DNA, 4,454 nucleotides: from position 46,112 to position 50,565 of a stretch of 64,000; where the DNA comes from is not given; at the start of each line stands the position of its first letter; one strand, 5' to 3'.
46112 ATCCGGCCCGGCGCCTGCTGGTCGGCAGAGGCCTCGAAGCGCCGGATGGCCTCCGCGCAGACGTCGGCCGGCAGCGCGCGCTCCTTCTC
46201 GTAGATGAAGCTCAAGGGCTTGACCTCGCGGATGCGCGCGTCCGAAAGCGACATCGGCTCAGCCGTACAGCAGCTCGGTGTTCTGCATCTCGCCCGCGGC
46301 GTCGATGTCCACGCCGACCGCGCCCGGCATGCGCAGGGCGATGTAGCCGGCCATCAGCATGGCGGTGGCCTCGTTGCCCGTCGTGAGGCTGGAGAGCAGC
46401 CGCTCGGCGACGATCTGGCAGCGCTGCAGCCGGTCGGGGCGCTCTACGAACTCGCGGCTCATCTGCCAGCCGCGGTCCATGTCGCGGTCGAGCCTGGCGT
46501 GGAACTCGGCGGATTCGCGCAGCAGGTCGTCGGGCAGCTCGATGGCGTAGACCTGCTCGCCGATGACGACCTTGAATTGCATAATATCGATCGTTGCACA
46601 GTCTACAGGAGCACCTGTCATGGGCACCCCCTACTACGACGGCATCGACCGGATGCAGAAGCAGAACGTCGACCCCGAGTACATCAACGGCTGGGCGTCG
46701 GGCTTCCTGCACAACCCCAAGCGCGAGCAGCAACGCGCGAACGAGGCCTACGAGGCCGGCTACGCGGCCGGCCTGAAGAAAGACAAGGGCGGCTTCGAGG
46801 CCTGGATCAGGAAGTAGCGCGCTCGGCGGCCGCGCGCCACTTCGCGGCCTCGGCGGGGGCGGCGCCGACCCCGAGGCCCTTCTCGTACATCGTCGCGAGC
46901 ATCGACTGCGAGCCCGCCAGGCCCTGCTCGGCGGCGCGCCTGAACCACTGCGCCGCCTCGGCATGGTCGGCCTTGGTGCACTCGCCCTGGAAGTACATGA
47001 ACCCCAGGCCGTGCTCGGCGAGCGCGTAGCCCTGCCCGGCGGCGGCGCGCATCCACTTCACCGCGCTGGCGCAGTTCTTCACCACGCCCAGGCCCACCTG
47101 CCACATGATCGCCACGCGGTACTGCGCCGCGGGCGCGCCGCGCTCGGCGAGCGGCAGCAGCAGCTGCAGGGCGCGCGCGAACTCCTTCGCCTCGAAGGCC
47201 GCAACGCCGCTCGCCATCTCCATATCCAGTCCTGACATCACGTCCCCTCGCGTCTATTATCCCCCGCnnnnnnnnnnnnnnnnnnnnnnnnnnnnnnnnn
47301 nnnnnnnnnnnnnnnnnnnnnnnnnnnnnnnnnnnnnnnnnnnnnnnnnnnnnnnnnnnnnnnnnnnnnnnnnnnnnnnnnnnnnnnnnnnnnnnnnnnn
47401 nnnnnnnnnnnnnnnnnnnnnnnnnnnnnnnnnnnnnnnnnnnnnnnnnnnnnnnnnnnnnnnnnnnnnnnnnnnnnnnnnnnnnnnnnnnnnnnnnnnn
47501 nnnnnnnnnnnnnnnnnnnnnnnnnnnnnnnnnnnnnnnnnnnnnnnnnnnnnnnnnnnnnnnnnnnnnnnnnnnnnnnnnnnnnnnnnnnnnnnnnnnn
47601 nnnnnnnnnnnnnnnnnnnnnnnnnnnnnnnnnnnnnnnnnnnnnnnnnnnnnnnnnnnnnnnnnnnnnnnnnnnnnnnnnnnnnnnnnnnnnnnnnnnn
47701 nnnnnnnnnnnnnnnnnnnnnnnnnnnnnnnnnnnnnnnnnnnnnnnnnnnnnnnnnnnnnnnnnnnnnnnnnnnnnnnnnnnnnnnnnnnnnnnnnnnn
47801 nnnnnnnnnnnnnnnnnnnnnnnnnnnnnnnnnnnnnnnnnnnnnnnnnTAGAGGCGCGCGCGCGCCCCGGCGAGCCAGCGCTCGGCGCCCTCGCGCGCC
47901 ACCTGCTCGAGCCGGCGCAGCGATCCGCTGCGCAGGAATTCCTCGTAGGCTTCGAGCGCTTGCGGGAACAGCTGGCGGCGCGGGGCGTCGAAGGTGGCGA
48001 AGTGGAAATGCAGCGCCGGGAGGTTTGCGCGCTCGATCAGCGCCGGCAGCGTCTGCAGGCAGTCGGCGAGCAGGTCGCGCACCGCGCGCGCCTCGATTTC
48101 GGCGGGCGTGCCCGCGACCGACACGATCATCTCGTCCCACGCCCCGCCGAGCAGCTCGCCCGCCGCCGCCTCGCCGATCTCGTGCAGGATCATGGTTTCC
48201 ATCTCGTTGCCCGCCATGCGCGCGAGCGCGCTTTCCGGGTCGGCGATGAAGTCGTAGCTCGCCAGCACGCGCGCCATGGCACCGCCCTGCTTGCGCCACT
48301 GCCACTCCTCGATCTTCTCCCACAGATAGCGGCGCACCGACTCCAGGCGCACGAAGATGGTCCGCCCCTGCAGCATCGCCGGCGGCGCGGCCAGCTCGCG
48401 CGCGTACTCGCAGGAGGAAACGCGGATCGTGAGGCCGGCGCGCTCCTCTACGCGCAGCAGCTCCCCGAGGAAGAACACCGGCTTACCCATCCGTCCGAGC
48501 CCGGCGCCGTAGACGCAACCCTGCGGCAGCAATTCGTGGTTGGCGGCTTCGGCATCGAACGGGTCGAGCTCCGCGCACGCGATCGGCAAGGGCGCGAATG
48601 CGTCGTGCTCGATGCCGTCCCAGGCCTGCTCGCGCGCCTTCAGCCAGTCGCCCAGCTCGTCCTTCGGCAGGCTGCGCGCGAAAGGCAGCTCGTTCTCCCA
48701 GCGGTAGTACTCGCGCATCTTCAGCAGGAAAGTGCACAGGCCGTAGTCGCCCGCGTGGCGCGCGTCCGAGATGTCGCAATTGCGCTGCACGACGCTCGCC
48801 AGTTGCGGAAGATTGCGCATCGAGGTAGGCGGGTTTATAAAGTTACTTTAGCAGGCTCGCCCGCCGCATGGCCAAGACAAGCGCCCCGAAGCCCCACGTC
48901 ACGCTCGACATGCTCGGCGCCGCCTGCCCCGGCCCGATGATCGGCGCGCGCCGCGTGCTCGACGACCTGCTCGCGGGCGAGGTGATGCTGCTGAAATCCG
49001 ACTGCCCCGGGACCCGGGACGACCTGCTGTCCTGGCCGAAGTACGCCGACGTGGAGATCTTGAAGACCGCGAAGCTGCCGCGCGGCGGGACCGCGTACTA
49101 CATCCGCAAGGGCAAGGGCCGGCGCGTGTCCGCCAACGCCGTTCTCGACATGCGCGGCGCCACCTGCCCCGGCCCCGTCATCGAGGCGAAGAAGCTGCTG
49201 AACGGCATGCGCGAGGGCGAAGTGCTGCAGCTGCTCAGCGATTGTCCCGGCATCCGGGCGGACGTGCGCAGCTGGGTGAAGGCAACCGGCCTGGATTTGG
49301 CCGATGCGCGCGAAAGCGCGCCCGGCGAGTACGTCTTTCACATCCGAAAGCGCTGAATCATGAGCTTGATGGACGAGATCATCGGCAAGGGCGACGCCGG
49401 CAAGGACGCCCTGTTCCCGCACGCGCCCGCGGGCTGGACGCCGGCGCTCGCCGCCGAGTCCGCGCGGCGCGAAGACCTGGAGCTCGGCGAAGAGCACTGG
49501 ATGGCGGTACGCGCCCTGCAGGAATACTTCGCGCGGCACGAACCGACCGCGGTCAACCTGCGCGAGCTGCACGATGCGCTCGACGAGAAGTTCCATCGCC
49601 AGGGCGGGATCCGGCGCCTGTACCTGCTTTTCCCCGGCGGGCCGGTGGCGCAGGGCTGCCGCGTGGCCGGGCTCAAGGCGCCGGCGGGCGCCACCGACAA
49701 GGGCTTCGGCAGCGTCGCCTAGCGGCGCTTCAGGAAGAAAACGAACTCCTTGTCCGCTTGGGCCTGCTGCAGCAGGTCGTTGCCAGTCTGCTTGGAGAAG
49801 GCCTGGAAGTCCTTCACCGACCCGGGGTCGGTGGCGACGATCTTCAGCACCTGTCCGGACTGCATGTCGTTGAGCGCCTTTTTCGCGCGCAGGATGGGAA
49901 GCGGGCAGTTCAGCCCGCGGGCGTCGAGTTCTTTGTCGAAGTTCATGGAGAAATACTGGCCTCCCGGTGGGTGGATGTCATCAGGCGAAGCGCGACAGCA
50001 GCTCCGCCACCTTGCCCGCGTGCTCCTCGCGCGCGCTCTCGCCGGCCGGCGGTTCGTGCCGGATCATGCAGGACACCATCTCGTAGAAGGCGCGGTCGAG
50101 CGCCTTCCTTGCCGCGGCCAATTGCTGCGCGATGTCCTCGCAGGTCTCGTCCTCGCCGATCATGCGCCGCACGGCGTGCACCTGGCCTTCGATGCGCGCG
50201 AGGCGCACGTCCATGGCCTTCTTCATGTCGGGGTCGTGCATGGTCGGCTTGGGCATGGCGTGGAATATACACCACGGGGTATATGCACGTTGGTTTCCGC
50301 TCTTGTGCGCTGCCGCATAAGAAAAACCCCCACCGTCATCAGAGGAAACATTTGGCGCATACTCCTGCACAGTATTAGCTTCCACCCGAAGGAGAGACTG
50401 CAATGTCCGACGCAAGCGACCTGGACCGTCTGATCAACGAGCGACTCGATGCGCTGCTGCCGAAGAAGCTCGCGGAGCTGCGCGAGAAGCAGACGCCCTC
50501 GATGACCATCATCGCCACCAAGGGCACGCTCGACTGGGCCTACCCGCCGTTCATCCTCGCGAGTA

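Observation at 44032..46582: Six-gene operon coupling a DsrC-like protein to two different 2OG-Fe(II) oxygenases and a stand-alone S24 peptidase domain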

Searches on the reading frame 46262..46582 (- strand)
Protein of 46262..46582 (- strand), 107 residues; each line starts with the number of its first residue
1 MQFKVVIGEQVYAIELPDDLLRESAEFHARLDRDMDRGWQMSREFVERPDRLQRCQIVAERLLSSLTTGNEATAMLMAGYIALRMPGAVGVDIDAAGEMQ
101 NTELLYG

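Call 4: search_protein_families(library=pfam, proteins=[window:46262-46582:-], max_evalue=0.01)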
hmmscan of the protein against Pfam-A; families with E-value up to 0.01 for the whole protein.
window:46262-46582:- (107 aa): 0 families

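Call 5: search_protein_families(library=ncbifam, proteins=[window:46262-46582:-], max_evalue=0.01)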
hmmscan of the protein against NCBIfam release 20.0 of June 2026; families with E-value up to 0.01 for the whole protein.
window:46262-46582:- (107 aa): 0 families

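Call 35: find_homologous_proteins(query=window:46262-46582:-, max_evalue=0.001)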
Query window:46262-46582:- (107 aa): 709 proteins with E <= 0.001 among 710 candidates; the best 120 are listed.
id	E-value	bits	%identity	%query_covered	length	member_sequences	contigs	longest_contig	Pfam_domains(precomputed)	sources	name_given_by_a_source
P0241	6.5e-62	224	98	100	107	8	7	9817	-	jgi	jgi:hypothetical protein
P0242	3.2e-60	218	95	100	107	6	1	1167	-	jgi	-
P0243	3.3e-59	215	93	100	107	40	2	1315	-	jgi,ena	-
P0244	1.6e-58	213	93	100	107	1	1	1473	-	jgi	-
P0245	2.2e-58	212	93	100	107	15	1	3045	-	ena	-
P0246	4.7e-58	211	91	100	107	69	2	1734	-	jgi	jgi:hypothetical protein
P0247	6.1e-58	211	93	99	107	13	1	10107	-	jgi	jgi:hypothetical protein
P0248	7.7e-58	211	92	100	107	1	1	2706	-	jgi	-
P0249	1.3e-57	210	93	100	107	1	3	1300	-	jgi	jgi:hypothetical protein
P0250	1.4e-57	210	91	100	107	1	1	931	-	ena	-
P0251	2.3e-57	209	93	99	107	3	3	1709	-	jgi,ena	jgi:hypothetical protein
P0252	2.8e-57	209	91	100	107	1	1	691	-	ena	-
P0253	2.8e-57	209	91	100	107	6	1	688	-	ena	-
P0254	3.9e-57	208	91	100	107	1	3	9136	-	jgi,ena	-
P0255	4.5e-57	208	93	100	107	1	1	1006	-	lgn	-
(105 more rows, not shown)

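Call 45: predict_structure(alignment_id=A2)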
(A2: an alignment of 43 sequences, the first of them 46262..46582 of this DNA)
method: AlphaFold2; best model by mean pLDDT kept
length: 107 residues; sequences in the alignment: 43
mean_pLDDT: 87.1   pTM: 0.84
mean pLDDT of the five models: 87.1, 86.0, 81.5, 43.4, 43.0
residues with pLDDT >= 90: 62; 70-90: 34; 50-70: 11; < 50: 0
segments of 3 or more residues with pLDDT < 50: none
pLDDT, mean of each block of 10 residues (from residue 1): 91 93 91 84 74 91 94 95 89 89 59
secondary structure, 60 per line:
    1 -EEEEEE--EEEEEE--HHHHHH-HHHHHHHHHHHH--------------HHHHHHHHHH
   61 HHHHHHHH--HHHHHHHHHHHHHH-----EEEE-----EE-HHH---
elements in order: E2-7 E10-15 H18-23 H25-36 H51-68 H71-84 E90-93

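Call 48: fold_search(model_id=the predicted structure, library=pdb)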
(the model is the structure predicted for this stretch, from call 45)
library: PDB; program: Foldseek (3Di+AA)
matches with E <= 10: 71; with E <= 0.001: 0
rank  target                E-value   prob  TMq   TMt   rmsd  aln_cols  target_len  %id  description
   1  8xje_B                1.6e+00  0.10  0.24  0.20   7.3        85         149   15  Crystal structure of the YqeY protein from Campylobacter jejuni (released 2024-05-22)
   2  1w2e_A                1.7e+00  0.10  0.28  0.31  10.7        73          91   23  The Crystal Structure of the Bacterial Cell Division Protein ZapA (released 2004-07-19)
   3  9d4a_A                2.0e+00  0.08  0.25  0.03   9.8        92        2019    9  Atomic model of Ketoacyl Reductase domain and 4 helical bundle of S. cerevisiae Fatty Acid Synthase (FAS) in complex w (released 2025-08-20)
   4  9p4w_A                2.2e+00  0.08  0.27  0.03  11.2       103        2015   12  Atomic model of wild type S. cerevisiae Fatty Acid Synthase (FAS) (released 2025-08-27)
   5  8xje_C                2.7e+00  0.08  0.24  0.22   6.8        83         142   16  Crystal structure of the YqeY protein from Campylobacter jejuni (released 2024-05-22)
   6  5ks5_MODEL_1_A        2.7e+00  0.07  0.25  0.25   9.5        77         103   12  Structure of the C-terminal Helical Repeat Domain of Elongation Factor 2 Kinase (released 2016-09-14)
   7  8xje_A                3.2e+00  0.12  0.30  0.24   5.8        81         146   15  Crystal structure of the YqeY protein from Campylobacter jejuni (released 2024-05-22)
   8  9isj_A                3.2e+00  0.11  0.33  0.34   9.2        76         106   17  Crystal structure of Klebsiella pneumoniae ZapA (released 2025-07-23)
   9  9isk_G                3.2e+00  0.09  0.31  0.36   9.5        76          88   18  Cryo-EM structure of KpFtsZ-ZapA complex (released 2025-07-23)
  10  4kjg_B                3.4e+00  0.04  0.18  0.06   7.0        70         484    7  Structure of Rat Intestinal Alkaline Phosphatase expressed in insect cell (released 2013-10-16)
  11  6tw1_B                3.6e+00  0.11  0.32  0.06   9.4        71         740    7  Bat Influenza A polymerase termination complex with pyrophosphate using 44-mer vRNA template with mutated oligo(U) seq (released 2020-04-15)
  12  2vqh_B                3.6e+00  0.06  0.24  0.31   7.5        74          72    8  Crystal structure of PorB from Corynebacterium glutamicum (crystal form II) (released 2008-05-20)
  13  2kat_MODEL_1_A        3.8e+00  0.12  0.33  0.31   9.0        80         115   14  Solution structure of protein BPP2914 from Bordetella parapertussis. Northeast Structural Genomics Consortium  (released 2008-12-16)
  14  4p1m_A                3.8e+00  0.11  0.34  0.34   9.1        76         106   14  The structure of Escherichia coli ZapA (released 2014-07-16)
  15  8psg_G                3.8e+00  0.03  0.19  0.02  10.4        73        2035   10  Asymmetric unit of the yeast fatty acid synthase in the semi non-rotated state with ACP at the acetyl transferase doma (released 2023-11-22)
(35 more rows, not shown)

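Call 52: search_protein_families(library=padloc, proteins=[window:46262-46582:-], max_evalue=0.01)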
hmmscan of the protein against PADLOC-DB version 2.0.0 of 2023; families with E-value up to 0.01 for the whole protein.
window:46262-46582:- (107 aa): 0 families

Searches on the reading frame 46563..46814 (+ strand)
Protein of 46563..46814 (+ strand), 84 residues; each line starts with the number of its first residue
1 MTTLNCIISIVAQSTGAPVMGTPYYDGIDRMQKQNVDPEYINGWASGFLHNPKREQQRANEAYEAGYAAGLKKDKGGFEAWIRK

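Call 4: search_protein_families(library=pfam, proteins=[window:46563-46814:+], max_evalue=0.01)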
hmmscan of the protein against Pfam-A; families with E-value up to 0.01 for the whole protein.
window:46563-46814:+ (84 aa): 0 families

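Call 5: search_protein_families(library=ncbifam, proteins=[window:46563-46814:+], max_evalue=0.01)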
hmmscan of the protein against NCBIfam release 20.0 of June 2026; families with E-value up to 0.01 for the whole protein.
window:46563-46814:+ (84 aa): 1 family
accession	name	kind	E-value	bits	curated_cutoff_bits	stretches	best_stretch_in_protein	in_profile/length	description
NF049856.1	Alvin2107_sulfur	equivalog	1.6e-26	92.4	60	1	24-81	2-59/59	Alvin_2107 family globule sulfur oxidation protein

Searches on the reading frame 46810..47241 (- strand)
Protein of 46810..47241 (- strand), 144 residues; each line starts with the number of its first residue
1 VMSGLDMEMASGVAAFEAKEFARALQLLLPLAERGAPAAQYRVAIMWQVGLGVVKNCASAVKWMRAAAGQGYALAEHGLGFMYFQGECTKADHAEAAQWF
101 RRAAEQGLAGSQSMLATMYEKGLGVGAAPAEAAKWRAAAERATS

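Call 4: search_protein_families(library=pfam, proteins=[window:46810-47241:-], max_evalue=0.01)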
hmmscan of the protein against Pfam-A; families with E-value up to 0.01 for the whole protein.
window:46810-47241:- (144 aa): 1 family
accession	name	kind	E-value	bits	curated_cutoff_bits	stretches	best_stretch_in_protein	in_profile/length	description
PF08238.18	Sel1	-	1.6e-17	63.7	30.7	2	74-107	2-35/36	Sel1 repeat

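Call 5: search_protein_families(library=ncbifam, proteins=[window:46810-47241:-], max_evalue=0.01)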
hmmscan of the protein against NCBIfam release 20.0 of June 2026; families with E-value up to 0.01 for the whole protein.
window:46810-47241:- (144 aa): 4 families
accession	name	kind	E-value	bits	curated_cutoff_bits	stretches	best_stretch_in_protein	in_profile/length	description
NF033786.1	phenyl_MerG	equivalog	3.5e-12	46.7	350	1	33-139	61-176/217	phenylmercury resistance protein MerG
NF045484.1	TransRegExoR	equivalog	6.9e-07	28.8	450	1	92-134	58-100/267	exopolysaccharide production regulator ExoR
NF047621.1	FlgprotMotXVib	equivalog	2.2e-05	24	330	1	36-133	71-168/211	flagellar protein MotX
NF038194.1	AlgK_TPR_lipo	equivalog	0.00048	18.9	700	1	50-132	311-392/448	alginate biosynthesis TPR repeat lipoprotein AlgK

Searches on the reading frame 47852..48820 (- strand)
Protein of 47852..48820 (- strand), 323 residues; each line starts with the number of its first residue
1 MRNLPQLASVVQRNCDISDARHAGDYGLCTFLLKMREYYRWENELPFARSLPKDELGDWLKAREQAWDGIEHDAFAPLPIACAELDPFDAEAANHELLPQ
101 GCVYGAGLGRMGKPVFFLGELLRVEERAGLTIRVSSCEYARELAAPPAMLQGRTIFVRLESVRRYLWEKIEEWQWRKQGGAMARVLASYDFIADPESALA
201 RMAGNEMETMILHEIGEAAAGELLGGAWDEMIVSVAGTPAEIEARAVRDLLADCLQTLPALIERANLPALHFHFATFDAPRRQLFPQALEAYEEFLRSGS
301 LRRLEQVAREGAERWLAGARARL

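Call 4: search_protein_families(library=pfam, proteins=[window:47852-48820:-], max_evalue=0.01)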
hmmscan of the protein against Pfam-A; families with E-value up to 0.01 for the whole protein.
window:47852-48820:- (323 aa): 2 families
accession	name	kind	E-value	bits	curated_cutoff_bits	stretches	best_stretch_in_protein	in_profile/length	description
PF21739.2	DUF6866_N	-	1e-62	210.8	27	1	6-158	1-153/153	Family of unknown function (DUF6866) N-terminal domain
PF21740.2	DUF6866_C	-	3e-60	203.6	27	1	163-320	1-158/182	Family of unknown function (DUF6866) C-terminal domain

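Call 5: search_protein_families(library=ncbifam, proteins=[window:47852-48820:-], max_evalue=0.01)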
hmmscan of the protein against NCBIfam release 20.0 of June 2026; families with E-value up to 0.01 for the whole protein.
window:47852-48820:- (323 aa): 1 family
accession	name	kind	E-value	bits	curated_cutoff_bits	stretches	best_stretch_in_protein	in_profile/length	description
NF045620.1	Sfum_1244_fam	hypoth_equivalog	1.9e-129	431.5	150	1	6-320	3-317/339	Sfum_1244 family protein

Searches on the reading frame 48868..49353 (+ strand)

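Call 51: search_protein_families(library=pfam, proteins=[window:48868-49353:+], max_evalue=0.001)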
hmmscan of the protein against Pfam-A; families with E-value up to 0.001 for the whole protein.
window:48868-49353:+ (162 aa): 1 family
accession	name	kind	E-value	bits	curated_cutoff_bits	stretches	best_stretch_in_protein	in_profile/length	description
PF01206.22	TusA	-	3.2e-31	107.4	28.6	2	92-161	2-70/70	Sulfurtransferase TusA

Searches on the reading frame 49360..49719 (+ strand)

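Call 26: search_protein_families(library=ncbifam, proteins=[window:49360-49719:+], max_evalue=0.001)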
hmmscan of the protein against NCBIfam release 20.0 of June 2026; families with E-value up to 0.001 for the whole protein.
window:49360-49719:+ (120 aa): 2 families
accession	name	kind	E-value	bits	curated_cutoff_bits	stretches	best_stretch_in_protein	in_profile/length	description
TIGR03342.1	dsrC_tusE_dsvC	subfamily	4e-15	56.1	53.5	1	23-110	19-106/108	TusE/DsrC/DsvC family sulfur relay protein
NF008562.0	PRK11508.1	equivalog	8.7e-13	48.4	191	1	24-108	21-105/109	sulfurtransferase TusE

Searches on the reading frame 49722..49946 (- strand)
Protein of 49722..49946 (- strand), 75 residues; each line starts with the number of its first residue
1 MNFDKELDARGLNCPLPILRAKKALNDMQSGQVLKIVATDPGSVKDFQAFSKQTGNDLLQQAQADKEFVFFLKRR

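Call 51: search_protein_families(library=pfam, proteins=[window:49722-49946:-], max_evalue=0.001)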
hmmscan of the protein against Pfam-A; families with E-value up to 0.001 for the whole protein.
window:49722-49946:- (75 aa): 1 family
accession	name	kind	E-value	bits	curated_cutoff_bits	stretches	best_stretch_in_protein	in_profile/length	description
PF01206.22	TusA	-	5.3e-24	84.3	28.6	1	5-73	1-69/70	Sulfurtransferase TusA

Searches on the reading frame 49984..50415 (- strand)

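Call 51: search_protein_families(library=pfam, proteins=[window:49984-50415:-], max_evalue=0.001)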
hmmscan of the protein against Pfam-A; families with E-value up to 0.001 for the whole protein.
window:49984-50415:- (144 aa): 1 family
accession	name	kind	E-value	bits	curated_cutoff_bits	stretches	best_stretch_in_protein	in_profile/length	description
PF02583.22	Trns_repr_metal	-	1.1e-18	67.9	22.8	1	65-140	2-73/78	Metal-sensitive transcriptional repressor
